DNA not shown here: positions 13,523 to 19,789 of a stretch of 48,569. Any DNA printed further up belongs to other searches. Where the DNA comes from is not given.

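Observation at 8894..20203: Enediyne-type (PksE) polyketide cassette in a diderm genome, embedded among housekeeping genes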

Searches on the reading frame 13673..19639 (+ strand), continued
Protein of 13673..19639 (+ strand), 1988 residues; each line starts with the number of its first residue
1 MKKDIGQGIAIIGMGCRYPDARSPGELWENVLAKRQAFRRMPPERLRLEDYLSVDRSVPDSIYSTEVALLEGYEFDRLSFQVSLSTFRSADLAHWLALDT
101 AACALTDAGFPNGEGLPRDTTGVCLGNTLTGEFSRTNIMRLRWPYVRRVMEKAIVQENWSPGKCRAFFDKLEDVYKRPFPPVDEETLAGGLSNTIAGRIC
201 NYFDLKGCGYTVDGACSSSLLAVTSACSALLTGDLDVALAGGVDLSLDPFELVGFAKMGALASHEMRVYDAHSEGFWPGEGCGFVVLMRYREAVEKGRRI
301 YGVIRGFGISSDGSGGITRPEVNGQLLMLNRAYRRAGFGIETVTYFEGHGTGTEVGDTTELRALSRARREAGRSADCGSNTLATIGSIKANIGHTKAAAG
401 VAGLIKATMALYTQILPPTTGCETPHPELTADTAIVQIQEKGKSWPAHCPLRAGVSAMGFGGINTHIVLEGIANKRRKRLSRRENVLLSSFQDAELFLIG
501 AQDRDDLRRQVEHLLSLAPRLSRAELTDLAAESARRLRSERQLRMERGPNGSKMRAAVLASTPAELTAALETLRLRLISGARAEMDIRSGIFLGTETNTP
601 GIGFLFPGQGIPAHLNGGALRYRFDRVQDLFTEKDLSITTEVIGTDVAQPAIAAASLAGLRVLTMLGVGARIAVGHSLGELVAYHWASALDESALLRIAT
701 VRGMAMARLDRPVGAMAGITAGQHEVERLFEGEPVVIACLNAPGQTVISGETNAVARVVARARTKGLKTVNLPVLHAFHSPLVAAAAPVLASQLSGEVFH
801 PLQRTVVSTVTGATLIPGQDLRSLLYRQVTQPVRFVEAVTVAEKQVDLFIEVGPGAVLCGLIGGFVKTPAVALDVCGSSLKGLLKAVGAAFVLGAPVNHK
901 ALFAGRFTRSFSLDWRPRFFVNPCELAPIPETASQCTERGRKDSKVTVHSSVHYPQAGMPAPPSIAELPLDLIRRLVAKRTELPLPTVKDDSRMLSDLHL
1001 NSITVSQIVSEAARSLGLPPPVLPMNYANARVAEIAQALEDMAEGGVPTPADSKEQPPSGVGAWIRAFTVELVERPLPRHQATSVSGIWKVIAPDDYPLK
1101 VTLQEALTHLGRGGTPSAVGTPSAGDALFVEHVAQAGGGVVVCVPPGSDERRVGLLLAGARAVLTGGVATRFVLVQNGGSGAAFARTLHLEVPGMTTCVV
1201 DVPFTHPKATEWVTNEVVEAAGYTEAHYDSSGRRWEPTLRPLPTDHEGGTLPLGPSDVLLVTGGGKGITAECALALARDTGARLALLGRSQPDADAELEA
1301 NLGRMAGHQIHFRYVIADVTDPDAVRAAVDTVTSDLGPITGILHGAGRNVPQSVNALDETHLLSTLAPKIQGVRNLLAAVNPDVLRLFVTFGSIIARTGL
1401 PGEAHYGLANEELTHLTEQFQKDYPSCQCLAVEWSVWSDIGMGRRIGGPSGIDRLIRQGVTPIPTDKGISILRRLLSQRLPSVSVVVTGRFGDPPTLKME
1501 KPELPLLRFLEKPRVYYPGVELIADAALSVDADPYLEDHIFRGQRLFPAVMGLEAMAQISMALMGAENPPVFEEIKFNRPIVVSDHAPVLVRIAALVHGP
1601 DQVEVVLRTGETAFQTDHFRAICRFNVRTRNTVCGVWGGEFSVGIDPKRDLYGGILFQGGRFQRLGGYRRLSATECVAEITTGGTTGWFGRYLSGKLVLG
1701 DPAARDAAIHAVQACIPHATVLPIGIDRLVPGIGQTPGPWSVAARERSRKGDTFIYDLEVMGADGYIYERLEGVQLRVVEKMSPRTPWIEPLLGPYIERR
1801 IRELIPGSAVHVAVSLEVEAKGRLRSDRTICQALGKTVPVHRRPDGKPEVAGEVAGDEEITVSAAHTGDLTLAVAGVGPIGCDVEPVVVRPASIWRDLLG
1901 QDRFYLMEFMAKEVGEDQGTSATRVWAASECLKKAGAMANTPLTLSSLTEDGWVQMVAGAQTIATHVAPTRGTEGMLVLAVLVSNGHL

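Call 58: search_protein_families(library=pfam, proteins=[L003:17705-18361:+, L004:1160-1837:-], max_evalue=0.01)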
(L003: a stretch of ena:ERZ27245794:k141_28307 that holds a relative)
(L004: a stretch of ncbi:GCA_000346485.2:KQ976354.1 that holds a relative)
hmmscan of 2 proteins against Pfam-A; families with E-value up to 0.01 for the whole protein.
L003:17705-18361:+ (218 aa): 1 family
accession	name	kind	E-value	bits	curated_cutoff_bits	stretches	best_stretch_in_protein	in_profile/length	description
PF19550.4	DUF6073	-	4.1e-35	121.9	25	1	12-208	17-216/219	Family of unknown function (DUF6073)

L004:1160-1837:- (225 aa): 1 family
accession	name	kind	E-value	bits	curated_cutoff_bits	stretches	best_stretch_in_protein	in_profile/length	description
PF19550.4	DUF6073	-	3.4e-107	357.5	25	1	1-219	1-219/219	Family of unknown function (DUF6073)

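Call 87: search_protein_families(library=pfam, proteins=[L003:8988-9935:+], max_evalue=1)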
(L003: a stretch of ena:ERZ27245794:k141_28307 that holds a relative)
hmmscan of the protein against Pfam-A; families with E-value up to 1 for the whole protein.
L003:8988-9935:+ (315 aa): 1 family
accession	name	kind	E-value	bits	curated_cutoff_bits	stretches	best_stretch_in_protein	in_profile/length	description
PF03116.20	NQR2_RnfD_RnfE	-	7.3e-05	22.7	27.7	1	36-270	29-263/296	NQR2, RnfD, RnfE family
